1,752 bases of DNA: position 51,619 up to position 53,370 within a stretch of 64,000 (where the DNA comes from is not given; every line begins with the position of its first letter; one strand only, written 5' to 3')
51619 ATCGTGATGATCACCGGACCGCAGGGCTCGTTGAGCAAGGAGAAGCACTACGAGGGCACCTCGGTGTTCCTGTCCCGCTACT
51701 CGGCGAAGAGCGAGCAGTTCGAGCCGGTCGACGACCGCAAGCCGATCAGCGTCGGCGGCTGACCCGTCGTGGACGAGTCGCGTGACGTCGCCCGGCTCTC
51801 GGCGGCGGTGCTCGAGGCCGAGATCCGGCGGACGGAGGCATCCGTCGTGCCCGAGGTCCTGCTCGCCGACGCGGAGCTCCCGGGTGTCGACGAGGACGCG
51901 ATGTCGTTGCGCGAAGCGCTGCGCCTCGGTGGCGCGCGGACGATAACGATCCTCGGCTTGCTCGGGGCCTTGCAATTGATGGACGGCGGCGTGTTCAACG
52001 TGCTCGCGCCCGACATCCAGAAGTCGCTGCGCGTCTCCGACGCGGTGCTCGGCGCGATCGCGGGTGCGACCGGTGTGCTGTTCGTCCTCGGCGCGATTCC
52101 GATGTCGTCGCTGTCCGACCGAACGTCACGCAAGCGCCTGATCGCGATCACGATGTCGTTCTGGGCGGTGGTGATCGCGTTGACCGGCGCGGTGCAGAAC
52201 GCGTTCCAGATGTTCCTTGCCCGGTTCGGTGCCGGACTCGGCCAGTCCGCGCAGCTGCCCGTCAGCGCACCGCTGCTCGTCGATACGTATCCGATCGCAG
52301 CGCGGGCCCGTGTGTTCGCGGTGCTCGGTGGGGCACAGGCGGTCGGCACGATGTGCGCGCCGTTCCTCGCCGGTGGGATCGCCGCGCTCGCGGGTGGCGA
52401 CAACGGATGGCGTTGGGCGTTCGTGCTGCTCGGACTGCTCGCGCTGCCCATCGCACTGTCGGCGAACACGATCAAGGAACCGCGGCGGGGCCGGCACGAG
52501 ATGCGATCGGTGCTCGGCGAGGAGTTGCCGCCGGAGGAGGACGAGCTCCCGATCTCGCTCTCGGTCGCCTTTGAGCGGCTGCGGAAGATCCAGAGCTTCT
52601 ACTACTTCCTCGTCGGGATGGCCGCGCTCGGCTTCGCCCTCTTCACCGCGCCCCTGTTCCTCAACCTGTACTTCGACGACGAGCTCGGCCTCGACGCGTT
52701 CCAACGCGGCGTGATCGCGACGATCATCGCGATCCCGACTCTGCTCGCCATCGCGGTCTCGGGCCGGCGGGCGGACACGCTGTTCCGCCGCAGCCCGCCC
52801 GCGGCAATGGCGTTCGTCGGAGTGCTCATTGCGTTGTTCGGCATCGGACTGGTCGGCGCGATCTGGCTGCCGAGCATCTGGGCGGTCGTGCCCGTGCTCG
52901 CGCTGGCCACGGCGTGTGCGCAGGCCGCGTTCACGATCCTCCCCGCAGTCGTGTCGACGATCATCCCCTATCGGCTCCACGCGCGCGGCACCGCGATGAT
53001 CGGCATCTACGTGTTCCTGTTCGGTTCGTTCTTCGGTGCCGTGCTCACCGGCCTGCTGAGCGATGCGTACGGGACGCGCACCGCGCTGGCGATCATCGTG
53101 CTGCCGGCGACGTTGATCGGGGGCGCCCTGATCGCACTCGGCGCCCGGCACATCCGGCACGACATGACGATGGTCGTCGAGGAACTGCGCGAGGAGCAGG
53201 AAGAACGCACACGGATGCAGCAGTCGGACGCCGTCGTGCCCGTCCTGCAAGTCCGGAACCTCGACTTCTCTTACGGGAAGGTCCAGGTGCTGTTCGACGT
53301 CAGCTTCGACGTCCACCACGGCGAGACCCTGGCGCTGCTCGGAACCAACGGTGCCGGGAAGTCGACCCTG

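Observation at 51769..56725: Liv-type ABC importer with unusual domain fusions: an MFS permease domain fused to the LivF-like ATPase, and a LivH-LivM-LivG triple fusion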

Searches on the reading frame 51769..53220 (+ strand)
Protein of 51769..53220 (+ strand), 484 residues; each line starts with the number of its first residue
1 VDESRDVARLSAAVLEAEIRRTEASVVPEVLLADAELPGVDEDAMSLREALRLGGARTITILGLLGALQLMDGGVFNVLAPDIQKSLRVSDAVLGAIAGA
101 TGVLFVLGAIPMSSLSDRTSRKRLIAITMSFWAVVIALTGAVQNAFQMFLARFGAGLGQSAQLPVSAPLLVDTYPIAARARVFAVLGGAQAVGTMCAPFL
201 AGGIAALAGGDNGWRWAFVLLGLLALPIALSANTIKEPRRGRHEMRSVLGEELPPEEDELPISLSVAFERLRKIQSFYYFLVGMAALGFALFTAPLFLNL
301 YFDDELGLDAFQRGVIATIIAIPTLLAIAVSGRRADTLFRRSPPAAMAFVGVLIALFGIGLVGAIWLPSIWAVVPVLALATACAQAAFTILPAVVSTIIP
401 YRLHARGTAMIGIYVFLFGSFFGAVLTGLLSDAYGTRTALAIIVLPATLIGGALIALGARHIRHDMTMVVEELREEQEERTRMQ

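Call 10: search_solved_structures(query=window:51769-53220:+, max_evalue=0.01)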
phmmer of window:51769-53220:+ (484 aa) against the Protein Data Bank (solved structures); distinct sequences matched with E-value up to 0.01: 17.
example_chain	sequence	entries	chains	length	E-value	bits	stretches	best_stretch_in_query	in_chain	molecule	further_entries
6e8j_A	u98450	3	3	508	1.5e-11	47.3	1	60-224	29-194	Major facilitator family transporter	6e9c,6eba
9boi_A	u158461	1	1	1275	4.1e-10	42.6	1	40-290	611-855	mVenus,Maltose/maltodextrin-binding periplasmic protein,Protein spinster homolog 1,Designe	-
8ufe_A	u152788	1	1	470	1.2e-07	34.4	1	60-244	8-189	Integral membrane efflux protein EfpA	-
9vhd_B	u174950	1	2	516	2e-07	33.7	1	59-244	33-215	Putative MFS-type transporter EfpA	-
8ufd_A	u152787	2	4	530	2.3e-06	30.2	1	61-243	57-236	Integral membrane efflux protein EFPA | Efflux pump A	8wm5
8x6x_A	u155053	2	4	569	2.7e-06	30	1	61-243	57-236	Uncharacterized MFS-type transporter EfpA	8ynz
9bii_A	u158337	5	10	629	1.8e-05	27.3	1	56-243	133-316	Uncharacterized MFS-type transporter EfpA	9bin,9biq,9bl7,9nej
8g92_A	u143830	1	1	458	3.2e-05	26.4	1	60-256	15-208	Sphingosine-1-phosphate transporter SPNS2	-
7yub_R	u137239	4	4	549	3.7e-05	26.2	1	51-256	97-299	Sphingosine-1-phosphate transporter SPNS2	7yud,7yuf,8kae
8qv5_A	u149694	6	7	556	3.9e-05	26.2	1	51-256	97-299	Sphingosine-1-phosphate transporter SPNS2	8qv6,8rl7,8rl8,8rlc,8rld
8jhr_A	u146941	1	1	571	4.1e-05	26.1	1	51-256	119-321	Sphingosine-1-phosphate transporter SPNS2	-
8ex4_A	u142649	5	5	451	9.2e-05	24.9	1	60-256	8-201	Sphingosine-1-phosphate transporter SPNS2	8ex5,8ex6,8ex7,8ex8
8zal_J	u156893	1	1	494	0.001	21.5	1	62-244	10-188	Multidrug export protein EmrB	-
8zar_J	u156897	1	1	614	0.0015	21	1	61-243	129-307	Multidrug export protein EmrB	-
6e9o_B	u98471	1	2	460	0.0016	20.9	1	65-453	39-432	D-galactonate transport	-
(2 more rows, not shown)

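Call 30: search_protein_representatives(protein=window:51769-53220:+)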
Query: 484 residues. Proteins with E-value up to 0.001 (for the whole library): 9809; up to 1e-10: 2844; up to 1e-30: 151. The best 150 are listed.
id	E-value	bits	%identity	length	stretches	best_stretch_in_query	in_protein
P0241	8.9e-118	410.7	55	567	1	8-386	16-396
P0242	1.7e-117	409.7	77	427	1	71-341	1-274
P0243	2.5e-115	402.6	78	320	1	71-324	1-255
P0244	1.1e-113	397.2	57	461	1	8-355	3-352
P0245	5.2e-112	391.7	79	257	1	52-289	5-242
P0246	3.3e-104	365.9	42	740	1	3-483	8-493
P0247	4.5e-99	349.0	48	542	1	4-463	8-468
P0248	6.4e-97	341.9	54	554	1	94-434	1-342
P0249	1.0e-93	331.3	45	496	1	6-403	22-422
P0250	8.2e-93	328.4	41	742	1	7-483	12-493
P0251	6.5e-88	312.2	40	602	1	45-482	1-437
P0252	1.1e-85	304.9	37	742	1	4-482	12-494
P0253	2.9e-85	303.5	38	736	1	6-482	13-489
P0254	2.5e-84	300.4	53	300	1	7-293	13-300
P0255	5.3e-83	296.0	36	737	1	9-483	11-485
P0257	3.8e-79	283.3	39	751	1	5-482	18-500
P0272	1.3e-65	238.7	33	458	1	45-482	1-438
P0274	1.4e-64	235.3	45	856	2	3-180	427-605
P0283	6.1e-60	220.0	35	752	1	38-483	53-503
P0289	1.1e-55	206.0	33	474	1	28-474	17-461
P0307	1.8e-47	178.9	31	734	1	24-483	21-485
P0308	2.4e-47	178.5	31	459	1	48-477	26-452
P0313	7.0e-45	170.4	32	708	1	46-480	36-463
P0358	9.7e-37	143.6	31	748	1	29-478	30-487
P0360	1.3e-35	139.8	32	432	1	53-467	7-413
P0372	4.0e-32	128.3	30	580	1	37-480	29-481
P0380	9.8e-32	127.1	29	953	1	56-477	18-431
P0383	1.3e-31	126.7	31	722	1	29-470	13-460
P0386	3.7e-31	125.2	29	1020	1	44-468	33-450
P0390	7.5e-31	124.2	28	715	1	48-472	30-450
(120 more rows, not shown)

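Call 33: search_protein_families(library=pfam, proteins=[P0380, P0386, P0272, P0289, P0308, P0360, P0274, P0246, P0390, P0372], max_evalue=0.0001)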
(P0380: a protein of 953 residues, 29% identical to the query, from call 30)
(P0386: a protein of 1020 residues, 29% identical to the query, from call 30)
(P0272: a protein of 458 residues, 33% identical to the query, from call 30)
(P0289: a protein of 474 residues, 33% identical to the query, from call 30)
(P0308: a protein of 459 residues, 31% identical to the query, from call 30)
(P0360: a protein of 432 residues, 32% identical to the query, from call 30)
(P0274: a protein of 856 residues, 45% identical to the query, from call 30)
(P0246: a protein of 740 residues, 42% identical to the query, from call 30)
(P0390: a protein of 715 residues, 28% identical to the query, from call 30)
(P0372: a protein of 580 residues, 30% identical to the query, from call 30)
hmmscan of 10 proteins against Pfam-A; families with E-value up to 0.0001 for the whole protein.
P0380 (953 aa): 10 families
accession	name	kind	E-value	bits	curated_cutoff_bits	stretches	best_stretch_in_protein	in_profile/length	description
PF00005.33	ABC_tran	-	7.2e-57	192.2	25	2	717-878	2-137/137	ABC transporter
PF07690.21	MFS_1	-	6e-33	114.6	33.4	1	24-361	1-328/347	Major Facilitator Superfamily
PF13304.12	AAA_21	-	5.4e-19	69.8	27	0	729-756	2-26/304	AAA domain, putative AbiEii toxin, Type IV TA system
PF13555.12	AAA_29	-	3.3e-09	36.8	27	0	466-498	18-50/61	P-loop containing region of AAA domain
PF02463.25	SMC_N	-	2.5e-08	34.1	40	0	473-491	27-45/220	RecF/RecN/SMC N terminal domain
PF13476.12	AAA_23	-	1.5e-07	32.7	27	0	725-746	18-39/201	AAA domain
PF12399.14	BCA_ABC_TP_C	-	2.9e-07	30.4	25.5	1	928-950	2-24/27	Branched-chain amino acid ATP-binding cassette transporter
PF13604.12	AAA_30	-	8.2e-06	26.1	27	0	725-770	16-60/191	AAA domain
PF13191.12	AAA_16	-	1.5e-05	26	32.6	0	470-573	24-104/167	AAA ATPase domain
PF13175.12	AAA_15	-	2.9e-05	24.3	32.1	0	474-497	27-50/374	AAA ATPase domain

P0386 (1020 aa): 11 families
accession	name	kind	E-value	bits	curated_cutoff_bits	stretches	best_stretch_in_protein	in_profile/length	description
PF00005.33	ABC_tran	-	2.3e-58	197.1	25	2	488-638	1-134/137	ABC transporter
PF07690.21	MFS_1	-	5.6e-41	141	33.4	1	56-397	6-336/347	Major Facilitator Superfamily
PF13304.12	AAA_21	-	1.5e-18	68.4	27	1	604-667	229-295/304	AAA domain, putative AbiEii toxin, Type IV TA system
PF00083.30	Sugar_tr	-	3.5e-11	43.1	22.3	1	81-251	46-226/452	Sugar (and other) transporter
PF13555.12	AAA_29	-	9.4e-08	32.1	27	0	492-521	16-45/61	P-loop containing region of AAA domain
PF13476.12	AAA_23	-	6.5e-07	30.6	27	0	778-798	20-40/201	AAA domain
PF13604.12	AAA_30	-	3.7e-06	27.2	27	0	499-668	19-122/191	AAA domain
PF03092.22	BT1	-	9.2e-06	25.1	22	1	115-274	67-226/432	BT1 family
PF02463.25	SMC_N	-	1.3e-05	25.2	40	0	499-519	25-45/220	RecF/RecN/SMC N terminal domain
PF12399.14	BCA_ABC_TP_C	-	4.9e-05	23.3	25.5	0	979-1002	2-25/27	Branched-chain amino acid ATP-binding cassette transporter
PF03193.22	RsgA_GTPase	-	7.3e-05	23.1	30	0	497-527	105-135/174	RsgA GTPase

P0272 (458 aa): 1 family
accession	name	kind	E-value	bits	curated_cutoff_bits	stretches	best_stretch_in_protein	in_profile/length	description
PF07690.21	MFS_1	-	1.4e-40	139.7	33.4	1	20-347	3-318/347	Major Facilitator Superfamily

P0289 (474 aa): 2 families
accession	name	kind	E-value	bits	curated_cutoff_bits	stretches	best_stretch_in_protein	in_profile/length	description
PF07690.21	MFS_1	-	1.6e-43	149.4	33.4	2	55-335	6-272/347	Major Facilitator Superfamily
PF00083.30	Sugar_tr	-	7.5e-10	38.7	22.3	1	84-230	50-196/452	Sugar (and other) transporter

P0308 (459 aa): 2 families
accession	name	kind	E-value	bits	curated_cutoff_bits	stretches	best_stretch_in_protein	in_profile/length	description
PF07690.21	MFS_1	-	2.2e-36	125.9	33.4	2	46-277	7-228/347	Major Facilitator Superfamily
PF03137.26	OATP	-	3.1e-18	65.8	25.8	1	194-337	230-378/545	Organic Anion Transporter Polypeptide (OATP) family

P0360 (432 aa): 2 families
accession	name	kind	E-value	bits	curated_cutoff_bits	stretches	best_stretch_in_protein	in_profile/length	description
PF07690.21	MFS_1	-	3.2e-50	171.4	33.4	2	20-297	3-277/347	Major Facilitator Superfamily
PF03137.26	OATP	-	1.2e-06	27.6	25.8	0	317-385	459-527/545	Organic Anion Transporter Polypeptide (OATP) family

P0274 (856 aa): 2 families
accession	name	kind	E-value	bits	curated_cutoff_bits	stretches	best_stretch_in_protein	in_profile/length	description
PF07690.21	MFS_1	-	3.6e-24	85.8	33.4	2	487-603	1-118/347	Major Facilitator Superfamily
PF13458.12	Peripla_BP_6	-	1.3e-13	51.8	31.7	1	41-318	16-278/343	Periplasmic binding protein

P0246 (740 aa): 5 families
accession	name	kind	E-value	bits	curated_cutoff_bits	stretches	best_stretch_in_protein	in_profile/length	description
PF07690.21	MFS_1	-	5.8e-45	154.1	33.4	2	70-364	2-281/347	Major Facilitator Superfamily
PF00005.33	ABC_tran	-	3.8e-29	102.5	25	1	519-662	2-134/137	ABC transporter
PF13304.12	AAA_21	-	4e-11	44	27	1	629-687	230-292/304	AAA domain, putative AbiEii toxin, Type IV TA system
PF00083.30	Sugar_tr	-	1.2e-05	24.8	22.3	1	112-247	59-195/452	Sugar (and other) transporter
PF02463.25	SMC_N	-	2.2e-05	24.4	40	1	530-695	26-199/220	RecF/RecN/SMC N terminal domain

P0390 (715 aa): 4 families
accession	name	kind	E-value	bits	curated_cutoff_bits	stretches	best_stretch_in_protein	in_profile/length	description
PF07690.21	MFS_1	-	5.2e-36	124.7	33.4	1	51-392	6-338/347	Major Facilitator Superfamily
PF00005.33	ABC_tran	-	4.5e-28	99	25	1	485-628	2-134/137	ABC transporter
PF00083.30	Sugar_tr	-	2.1e-09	37.2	22.3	1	78-392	51-392/452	Sugar (and other) transporter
PF13304.12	AAA_21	-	2.2e-08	35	27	0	496-539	1-43/304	AAA domain, putative AbiEii toxin, Type IV TA system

P0372 (580 aa): 2 families
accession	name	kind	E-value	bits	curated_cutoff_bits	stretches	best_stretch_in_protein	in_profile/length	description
PF07690.21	MFS_1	-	2.9e-27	96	33.4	1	59-390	3-312/347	Major Facilitator Superfamily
PF00005.33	ABC_tran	-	1.1e-14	55.7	25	1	509-560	2-52/137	ABC transporter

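Call 34: find_encoding_contigs(protein=P0386, flank=8000, max_places=4)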
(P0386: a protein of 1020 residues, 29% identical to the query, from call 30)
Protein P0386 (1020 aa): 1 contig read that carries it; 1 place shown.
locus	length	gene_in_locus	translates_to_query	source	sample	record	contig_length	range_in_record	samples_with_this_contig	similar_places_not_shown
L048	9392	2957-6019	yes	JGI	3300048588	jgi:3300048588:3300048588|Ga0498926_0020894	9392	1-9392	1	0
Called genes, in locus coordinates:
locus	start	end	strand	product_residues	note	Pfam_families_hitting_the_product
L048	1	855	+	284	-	?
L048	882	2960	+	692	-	PF02653:BPD_transp_2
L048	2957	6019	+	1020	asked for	PF00083:Sugar_tr, PF07690:MFS_1, PF03092:BT1 (weak), PF00005:ABC_tran, PF02463:SMC_N (faint), PF13476:AAA_23 (faint), PF13304:AAA_21 (weak), PF00005:ABC_tran, +1 more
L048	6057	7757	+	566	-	PF13458:Peripla_BP_6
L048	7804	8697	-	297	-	PF09754:PAC2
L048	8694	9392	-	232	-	?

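Call 35: find_encoding_contigs(protein=P0289, flank=8000, max_places=4)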
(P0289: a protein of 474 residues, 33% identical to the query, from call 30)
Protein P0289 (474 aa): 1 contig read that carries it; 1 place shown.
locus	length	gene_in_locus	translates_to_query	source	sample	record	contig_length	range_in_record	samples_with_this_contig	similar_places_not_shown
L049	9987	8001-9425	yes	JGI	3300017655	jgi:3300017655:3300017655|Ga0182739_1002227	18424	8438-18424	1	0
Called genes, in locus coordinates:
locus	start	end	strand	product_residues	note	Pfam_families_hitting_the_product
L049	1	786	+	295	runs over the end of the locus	PF00294:PfkB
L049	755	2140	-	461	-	PF00875:DNA_photolyase, PF03441:FAD_binding_7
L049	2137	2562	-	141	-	PF01047:MarR, PF12802:MarR_2, PF13463:HTH_27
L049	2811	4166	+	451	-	PF07690:MFS_1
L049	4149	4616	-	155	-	PF12802:MarR_2, PF01047:MarR (weak)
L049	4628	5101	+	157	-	PF13404:HTH_AsnC-type, PF13412:HTH_24, PF01037:AsnC_trans_reg, PF22482:AsnC_trans_reg_3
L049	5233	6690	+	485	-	PF01425:Amidase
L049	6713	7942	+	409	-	PF05448:AXE1 (faint), PF12697:Abhydrolase_6 (weak), PF00326:Peptidase_S9 (weak)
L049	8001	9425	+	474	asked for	PF07690:MFS_1, PF00083:Sugar_tr, PF07690:MFS_1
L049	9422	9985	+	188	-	?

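Call 38: find_encoding_contigs(protein=P0272, flank=8000, max_places=4)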
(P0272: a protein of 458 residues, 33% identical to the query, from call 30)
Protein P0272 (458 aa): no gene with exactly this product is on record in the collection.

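Call 39: find_encoding_contigs(protein=P0360, flank=8000, max_places=4)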
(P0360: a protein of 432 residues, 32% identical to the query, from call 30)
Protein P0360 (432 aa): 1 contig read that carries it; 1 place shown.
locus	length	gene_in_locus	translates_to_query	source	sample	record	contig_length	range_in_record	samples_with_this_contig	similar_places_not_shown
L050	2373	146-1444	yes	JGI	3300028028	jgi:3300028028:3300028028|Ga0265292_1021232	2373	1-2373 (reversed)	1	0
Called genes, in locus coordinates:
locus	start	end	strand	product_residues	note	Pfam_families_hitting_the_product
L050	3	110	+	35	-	?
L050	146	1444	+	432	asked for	PF03137:OATP (faint), PF07690:MFS_1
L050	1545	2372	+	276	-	?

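Call 58: list_cluster_members(proteins=[P0246, P0250, P0257, P0283, P0307, P0313, P0358, P0383, P0390, P0380])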
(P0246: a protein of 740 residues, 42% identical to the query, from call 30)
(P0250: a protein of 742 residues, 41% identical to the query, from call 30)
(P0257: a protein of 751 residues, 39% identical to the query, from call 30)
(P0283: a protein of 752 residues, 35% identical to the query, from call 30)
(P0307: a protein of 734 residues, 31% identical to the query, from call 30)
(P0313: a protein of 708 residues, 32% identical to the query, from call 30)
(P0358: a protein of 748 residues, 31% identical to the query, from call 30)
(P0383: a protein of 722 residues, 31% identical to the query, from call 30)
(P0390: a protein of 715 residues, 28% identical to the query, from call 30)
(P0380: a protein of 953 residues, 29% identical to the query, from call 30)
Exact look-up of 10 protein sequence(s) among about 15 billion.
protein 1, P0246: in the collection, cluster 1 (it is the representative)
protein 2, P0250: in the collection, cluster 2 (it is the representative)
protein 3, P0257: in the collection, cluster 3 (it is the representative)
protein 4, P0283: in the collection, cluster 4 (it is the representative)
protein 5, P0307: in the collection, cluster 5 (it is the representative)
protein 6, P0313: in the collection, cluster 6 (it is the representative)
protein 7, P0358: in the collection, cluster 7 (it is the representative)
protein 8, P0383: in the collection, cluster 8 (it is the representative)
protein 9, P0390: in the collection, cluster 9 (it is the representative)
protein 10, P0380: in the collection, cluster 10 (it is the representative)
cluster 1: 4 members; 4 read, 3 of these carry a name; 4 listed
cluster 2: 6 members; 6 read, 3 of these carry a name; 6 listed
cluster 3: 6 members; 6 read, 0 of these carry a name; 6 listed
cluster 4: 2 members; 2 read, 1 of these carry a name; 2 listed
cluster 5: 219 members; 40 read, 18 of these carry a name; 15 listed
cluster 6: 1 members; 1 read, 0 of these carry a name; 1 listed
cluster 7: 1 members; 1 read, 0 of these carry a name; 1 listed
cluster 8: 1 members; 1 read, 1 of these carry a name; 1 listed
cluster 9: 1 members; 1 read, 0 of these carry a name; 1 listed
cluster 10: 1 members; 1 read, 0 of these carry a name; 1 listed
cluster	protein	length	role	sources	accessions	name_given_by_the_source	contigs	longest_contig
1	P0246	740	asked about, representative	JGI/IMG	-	ABC-type branched-subunit amino acid transport system ATPase component/sugar phosphate ...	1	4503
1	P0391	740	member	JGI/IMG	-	ABC-type branched-subunit amino acid transport system ATPase component/predicted MFS ...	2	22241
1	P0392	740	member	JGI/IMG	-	ABC-type branched-subunit amino acid transport system ATPase component/sugar phosphate ...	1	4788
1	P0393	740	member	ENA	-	-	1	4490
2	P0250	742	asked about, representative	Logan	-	-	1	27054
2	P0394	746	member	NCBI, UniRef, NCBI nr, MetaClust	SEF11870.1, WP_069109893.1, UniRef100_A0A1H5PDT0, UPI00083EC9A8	ATP-binding protein [Jiangella alba] | ABC-type branched-chain amino acid transport system, ATPase component n=1 Tax=Jiangella ... | status=active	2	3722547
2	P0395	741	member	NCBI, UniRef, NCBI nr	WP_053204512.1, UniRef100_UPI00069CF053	ATP-binding protein [Jiangella muralis] | ATP-binding protein n=1 Tax=Jiangella muralis TaxID=702383 RepID=UPI00069CF053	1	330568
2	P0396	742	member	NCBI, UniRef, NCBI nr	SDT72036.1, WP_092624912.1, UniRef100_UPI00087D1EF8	ATP-binding protein [Jiangella sp. DSM 45060] | ATP-binding protein n=1 Tax=Jiangella sp. DSM 45060 TaxID=1798224 RepID=UPI00087D1EF8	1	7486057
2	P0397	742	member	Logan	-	-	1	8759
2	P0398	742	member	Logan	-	-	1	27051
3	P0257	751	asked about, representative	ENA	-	-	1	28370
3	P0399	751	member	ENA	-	-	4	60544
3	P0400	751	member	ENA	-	-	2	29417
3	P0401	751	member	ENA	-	-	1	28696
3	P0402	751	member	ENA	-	-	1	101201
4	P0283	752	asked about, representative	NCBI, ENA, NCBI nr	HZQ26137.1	MAG TPA: ATP-binding protein [Acidimicrobiales bacterium] | ATP-binding protein [Acidimicrobiales bacterium]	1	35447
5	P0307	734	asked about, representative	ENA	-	-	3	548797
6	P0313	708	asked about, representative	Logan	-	-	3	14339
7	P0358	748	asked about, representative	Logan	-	-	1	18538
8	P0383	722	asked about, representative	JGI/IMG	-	ABC-type branched-subunit amino acid transport system ATPase component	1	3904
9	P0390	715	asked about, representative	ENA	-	-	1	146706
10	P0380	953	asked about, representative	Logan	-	-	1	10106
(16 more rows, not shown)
